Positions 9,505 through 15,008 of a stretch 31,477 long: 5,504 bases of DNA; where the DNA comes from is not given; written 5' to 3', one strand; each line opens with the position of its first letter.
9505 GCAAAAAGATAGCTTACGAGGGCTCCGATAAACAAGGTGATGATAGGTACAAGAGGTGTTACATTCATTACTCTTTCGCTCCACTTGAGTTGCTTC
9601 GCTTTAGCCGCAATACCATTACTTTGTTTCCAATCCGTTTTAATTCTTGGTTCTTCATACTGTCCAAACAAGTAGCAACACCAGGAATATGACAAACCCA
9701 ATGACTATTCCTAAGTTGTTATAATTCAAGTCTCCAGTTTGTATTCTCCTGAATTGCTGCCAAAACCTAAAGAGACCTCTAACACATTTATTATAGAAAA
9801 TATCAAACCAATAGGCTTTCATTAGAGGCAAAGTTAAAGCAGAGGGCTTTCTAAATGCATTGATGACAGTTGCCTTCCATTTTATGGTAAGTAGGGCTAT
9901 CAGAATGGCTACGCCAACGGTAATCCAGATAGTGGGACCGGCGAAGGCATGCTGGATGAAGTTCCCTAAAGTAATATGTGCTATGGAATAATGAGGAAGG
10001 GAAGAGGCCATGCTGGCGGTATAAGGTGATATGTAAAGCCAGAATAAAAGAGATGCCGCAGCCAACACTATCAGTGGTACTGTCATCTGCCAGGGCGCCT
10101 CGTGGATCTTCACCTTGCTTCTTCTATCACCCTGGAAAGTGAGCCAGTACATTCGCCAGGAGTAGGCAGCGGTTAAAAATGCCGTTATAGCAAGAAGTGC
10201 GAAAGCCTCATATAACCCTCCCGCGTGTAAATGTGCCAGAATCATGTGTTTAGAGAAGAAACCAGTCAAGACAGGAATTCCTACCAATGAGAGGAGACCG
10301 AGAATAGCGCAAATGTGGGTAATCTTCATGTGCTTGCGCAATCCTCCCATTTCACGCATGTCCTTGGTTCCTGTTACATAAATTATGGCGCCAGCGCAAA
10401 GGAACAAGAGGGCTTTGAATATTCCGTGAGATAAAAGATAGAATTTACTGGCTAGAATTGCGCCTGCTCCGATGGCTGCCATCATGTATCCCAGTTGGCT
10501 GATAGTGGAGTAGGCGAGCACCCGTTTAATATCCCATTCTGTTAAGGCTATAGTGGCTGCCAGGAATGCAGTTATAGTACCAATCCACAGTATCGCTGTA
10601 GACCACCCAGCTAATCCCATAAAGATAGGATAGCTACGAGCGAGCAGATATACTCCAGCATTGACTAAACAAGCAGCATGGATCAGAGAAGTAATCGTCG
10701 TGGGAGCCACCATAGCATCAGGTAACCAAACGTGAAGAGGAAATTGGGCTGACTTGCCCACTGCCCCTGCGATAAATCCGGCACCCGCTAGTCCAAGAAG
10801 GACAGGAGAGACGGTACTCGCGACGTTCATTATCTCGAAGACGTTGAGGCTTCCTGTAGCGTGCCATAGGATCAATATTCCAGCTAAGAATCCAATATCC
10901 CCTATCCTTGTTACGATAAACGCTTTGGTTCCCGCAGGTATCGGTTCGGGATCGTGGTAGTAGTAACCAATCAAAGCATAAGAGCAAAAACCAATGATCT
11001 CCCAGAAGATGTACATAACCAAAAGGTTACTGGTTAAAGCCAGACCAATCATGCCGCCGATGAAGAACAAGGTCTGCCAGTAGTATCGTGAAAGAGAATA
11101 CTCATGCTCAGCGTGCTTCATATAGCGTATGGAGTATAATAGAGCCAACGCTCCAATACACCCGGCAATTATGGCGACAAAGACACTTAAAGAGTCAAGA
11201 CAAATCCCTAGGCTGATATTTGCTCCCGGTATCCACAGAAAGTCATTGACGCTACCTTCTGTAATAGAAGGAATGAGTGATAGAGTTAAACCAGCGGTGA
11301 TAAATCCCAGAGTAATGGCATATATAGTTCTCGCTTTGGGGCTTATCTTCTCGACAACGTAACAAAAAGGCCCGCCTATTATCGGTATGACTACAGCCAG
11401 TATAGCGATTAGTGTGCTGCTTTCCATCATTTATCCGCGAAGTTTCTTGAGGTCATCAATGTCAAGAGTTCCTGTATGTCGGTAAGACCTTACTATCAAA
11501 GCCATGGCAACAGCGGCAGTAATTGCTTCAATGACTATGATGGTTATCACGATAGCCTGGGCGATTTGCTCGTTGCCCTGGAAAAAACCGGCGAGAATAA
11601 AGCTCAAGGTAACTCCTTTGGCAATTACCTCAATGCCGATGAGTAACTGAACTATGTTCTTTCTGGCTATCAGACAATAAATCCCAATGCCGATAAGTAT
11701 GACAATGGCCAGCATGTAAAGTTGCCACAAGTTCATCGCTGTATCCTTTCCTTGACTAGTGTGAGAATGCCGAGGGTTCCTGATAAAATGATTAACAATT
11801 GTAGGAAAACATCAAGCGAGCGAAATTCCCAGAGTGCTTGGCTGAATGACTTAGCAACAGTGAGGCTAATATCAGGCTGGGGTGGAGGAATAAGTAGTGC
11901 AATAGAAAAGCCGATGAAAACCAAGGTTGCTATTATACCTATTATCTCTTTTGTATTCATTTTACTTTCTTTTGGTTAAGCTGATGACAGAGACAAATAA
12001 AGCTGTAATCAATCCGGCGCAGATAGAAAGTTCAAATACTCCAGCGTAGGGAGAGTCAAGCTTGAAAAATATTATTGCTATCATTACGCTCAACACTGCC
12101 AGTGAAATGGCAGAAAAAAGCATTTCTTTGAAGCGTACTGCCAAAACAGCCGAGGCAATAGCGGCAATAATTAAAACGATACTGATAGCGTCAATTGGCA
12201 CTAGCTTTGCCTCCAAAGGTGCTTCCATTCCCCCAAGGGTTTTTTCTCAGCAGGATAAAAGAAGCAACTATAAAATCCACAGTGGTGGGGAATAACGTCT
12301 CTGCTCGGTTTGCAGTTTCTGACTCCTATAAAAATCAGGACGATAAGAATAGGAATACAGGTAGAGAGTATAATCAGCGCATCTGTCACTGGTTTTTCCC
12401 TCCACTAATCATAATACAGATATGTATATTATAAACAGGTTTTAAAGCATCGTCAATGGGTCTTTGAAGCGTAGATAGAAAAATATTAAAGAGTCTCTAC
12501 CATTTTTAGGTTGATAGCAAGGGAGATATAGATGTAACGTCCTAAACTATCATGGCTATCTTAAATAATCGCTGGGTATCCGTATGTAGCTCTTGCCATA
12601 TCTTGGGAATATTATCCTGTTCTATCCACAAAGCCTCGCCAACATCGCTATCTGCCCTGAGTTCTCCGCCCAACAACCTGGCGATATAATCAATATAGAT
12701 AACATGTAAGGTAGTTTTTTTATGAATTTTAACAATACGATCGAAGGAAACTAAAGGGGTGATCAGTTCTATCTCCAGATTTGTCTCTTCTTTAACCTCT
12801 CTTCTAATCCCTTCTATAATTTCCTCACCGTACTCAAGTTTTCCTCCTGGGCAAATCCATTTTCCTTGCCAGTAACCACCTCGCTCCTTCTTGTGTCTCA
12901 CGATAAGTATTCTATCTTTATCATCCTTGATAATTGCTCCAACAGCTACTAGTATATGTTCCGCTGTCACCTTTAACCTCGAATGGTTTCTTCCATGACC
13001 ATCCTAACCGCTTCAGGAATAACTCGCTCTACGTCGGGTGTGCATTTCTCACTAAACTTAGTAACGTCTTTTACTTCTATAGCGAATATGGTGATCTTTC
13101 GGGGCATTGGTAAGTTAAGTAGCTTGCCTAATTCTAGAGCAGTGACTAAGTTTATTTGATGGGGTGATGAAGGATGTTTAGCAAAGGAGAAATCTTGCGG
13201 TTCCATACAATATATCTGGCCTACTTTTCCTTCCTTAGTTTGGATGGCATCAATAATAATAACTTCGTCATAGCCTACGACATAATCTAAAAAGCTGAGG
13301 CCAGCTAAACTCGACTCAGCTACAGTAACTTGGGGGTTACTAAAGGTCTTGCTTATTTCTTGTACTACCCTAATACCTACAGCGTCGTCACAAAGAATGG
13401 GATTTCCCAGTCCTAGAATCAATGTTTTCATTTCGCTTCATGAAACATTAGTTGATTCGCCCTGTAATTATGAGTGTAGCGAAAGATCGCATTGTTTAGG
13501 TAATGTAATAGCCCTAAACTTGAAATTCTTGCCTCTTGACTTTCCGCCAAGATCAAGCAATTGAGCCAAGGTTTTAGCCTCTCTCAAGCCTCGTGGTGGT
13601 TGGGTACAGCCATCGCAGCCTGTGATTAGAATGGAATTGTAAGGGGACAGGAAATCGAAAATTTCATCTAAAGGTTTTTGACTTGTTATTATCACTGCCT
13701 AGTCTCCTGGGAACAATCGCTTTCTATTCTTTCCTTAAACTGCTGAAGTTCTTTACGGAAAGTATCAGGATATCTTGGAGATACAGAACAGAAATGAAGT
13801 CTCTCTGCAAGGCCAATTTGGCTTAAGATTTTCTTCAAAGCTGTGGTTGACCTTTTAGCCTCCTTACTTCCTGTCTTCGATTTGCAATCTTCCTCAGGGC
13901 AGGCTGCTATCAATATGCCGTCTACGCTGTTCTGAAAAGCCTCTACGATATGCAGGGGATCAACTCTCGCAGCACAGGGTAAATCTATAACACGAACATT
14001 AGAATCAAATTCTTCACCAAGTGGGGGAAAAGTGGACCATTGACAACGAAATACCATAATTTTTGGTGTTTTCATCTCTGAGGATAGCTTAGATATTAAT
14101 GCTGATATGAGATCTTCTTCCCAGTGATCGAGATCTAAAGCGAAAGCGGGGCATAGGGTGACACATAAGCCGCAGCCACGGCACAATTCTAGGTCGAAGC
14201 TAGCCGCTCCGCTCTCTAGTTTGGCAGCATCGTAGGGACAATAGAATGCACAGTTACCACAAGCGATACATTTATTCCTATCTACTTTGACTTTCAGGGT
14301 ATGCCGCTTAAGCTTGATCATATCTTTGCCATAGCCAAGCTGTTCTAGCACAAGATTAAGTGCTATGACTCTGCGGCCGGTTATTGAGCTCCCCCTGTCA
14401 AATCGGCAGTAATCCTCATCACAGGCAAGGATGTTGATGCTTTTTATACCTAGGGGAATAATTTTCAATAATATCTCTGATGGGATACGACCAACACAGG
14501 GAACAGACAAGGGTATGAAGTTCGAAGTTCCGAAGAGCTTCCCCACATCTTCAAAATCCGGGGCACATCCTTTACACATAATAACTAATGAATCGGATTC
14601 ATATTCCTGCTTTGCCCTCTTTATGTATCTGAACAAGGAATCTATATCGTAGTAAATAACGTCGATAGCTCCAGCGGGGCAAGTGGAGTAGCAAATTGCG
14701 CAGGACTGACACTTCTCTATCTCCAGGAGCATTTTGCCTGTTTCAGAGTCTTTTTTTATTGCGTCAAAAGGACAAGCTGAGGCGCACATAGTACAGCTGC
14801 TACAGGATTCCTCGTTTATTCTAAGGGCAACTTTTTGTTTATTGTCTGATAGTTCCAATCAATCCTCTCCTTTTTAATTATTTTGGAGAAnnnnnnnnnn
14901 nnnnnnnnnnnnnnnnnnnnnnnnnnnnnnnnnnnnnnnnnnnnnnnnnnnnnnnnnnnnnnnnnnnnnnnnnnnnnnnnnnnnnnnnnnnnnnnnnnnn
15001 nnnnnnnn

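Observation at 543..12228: Two-headed complex I-like machine: one membrane arm, two different catalytic modules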

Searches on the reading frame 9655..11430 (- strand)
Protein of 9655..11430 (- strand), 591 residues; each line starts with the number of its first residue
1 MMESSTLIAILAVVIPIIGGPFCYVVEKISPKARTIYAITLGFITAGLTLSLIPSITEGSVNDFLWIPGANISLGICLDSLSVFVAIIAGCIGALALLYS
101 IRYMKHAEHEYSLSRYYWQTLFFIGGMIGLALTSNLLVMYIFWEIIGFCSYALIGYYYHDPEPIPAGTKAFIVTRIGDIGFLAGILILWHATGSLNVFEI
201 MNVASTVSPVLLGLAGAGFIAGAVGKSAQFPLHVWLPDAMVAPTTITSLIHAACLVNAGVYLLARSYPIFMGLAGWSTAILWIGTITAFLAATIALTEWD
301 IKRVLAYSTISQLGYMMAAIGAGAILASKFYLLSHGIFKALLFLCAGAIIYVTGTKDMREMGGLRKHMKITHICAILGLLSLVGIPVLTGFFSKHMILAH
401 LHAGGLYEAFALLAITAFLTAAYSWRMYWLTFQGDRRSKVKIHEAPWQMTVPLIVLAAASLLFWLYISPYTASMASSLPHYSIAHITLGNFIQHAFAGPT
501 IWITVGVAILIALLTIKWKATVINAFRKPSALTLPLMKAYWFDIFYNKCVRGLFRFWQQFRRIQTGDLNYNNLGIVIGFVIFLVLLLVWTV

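Call 4: search_protein_families(library=pfam, proteins=[window:9655-11430:-])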
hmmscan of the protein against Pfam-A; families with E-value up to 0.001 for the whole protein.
window:9655-11430:- (591 aa): 2 families
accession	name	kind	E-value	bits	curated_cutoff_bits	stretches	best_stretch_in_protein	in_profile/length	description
PF00361.26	Proton_antipo_M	-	4.7e-75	253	21.5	1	134-420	2-294/294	NADH:quinone oxidoreductase/Mrp antiporter, TM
PF00662.26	Proton_antipo_N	-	6.2e-09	36.1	24.5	1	66-116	1-50/51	NADH-Ubiquinone oxidoreductase (complex I), chain 5 N-terminus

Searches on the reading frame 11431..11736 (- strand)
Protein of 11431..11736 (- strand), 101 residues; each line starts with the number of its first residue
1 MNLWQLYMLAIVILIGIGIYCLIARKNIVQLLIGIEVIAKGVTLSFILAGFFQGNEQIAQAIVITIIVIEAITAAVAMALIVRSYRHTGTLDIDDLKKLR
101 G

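Call 4: search_protein_families(library=pfam, proteins=[window:11431-11736:-])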
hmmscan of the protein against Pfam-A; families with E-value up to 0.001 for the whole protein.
window:11431-11736:- (101 aa): 1 family
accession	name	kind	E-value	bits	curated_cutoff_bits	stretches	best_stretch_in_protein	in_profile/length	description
PF00420.29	Oxidored_q2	-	9.4e-23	80.2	26.1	1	7-101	2-95/95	NADH-ubiquinone/plastoquinone oxidoreductase chain 4L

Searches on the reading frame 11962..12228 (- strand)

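Call 4: search_protein_families(library=pfam, proteins=[window:11962-12228:-])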
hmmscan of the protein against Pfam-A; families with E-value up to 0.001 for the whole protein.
window:11962-12228:- (88 aa): 2 families
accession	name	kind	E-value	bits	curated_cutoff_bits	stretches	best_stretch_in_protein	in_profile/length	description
PF00499.25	Oxidored_q3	-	1e-06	29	33.2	1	26-86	1-61/146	NADH-ubiquinone/plastoquinone oxidoreductase chain 6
PF13244.11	MbhD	-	4.1e-06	27.3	27.2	1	22-87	2-67/67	MBH, subunit D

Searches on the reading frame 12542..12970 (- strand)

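Call 4: search_protein_families(library=pfam, proteins=[window:12542-12970:-])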
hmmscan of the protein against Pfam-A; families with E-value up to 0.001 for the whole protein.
window:12542-12970:- (142 aa): 2 families
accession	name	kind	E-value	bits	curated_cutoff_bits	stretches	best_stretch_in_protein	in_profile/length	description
PF00293.34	NUDIX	-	6.6e-18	65.5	21.1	1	8-121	4-118/134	NUDIX domain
PF14815.12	NUDIX_4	-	3.7e-06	27.2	35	1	11-122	3-99/113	NUDIX domain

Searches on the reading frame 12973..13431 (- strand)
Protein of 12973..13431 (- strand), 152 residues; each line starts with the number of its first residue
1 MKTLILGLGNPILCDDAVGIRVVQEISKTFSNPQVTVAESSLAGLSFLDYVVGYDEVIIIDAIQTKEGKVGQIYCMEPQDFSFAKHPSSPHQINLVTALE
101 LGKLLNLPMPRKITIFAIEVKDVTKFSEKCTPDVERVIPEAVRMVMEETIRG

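Call 4: search_protein_families(library=pfam, proteins=[window:12973-13431:-])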
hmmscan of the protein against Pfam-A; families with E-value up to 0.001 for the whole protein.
window:12973-13431:- (152 aa): 1 family
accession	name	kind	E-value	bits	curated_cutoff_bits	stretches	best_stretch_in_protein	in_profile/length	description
PF01750.23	HycI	-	3.5e-16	59.7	23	1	20-147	1-129/130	Hydrogenase maturation protease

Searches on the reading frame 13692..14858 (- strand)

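Call 4: search_protein_families(library=pfam, proteins=[window:13692-14858:-])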
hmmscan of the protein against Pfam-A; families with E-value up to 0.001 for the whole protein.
window:13692-14858:- (388 aa): 15 families
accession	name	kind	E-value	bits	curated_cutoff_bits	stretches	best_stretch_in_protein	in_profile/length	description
PF02662.21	FlpD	-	1.1e-37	129.2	22.3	2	268-379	2-120/123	Methyl-viologen-reducing hydrogenase, delta subunit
PF00037.32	Fer4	-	1.3e-20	72.7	21.1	3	190-211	1-22/24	4Fe-4S binding domain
PF12838.12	Fer4_7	-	2.4e-16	60.4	27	2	196-238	1-50/52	4Fe-4S dicluster domain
PF12837.12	Fer4_6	-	2.8e-16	59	25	3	189-211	1-23/24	4Fe-4S binding domain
PF14697.11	Fer4_21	-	1.1e-15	58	35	2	191-238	2-53/59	4Fe-4S dicluster domain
PF13237.11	Fer4_10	-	1.1e-14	54.6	25.5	3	189-237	1-53/53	4Fe-4S dicluster domain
PF13484.11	Fer4_16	-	7.6e-14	52.7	30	0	19-37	2-20/66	4Fe-4S double cluster binding domain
PF12797.12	Fer4_2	-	1.1e-13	50.6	24.5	2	189-209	2-22/22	4Fe-4S binding domain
PF13187.11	Fer4_9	-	8.6e-13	48.5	27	2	19-65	2-52/52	4Fe-4S dicluster domain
PF13534.11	Fer4_17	-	4e-09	37.3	22.2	0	193-210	42-59/61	4Fe-4S dicluster domain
PF25160.1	LdpA_Fe-S-bd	-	4.6e-08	33.2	27.6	0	25-68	9-46/49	LdpA Fe-S cluster-binding domain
PF13183.11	Fer4_8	-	1.2e-07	32.6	27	0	18-31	4-17/68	4Fe-4S dicluster domain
PF12800.12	Fer4_4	-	9.4e-07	29.1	24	0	224-237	2-15/17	4Fe-4S binding domain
PF13459.11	Fer4_15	-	2.7e-05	25.2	22.4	0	221-245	3-28/66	4Fe-4S single cluster domain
PF13370.11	Fer4_13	-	0.00022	22.3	24.5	0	192-208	1-17/58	4Fe-4S single cluster domain of Ferredoxin I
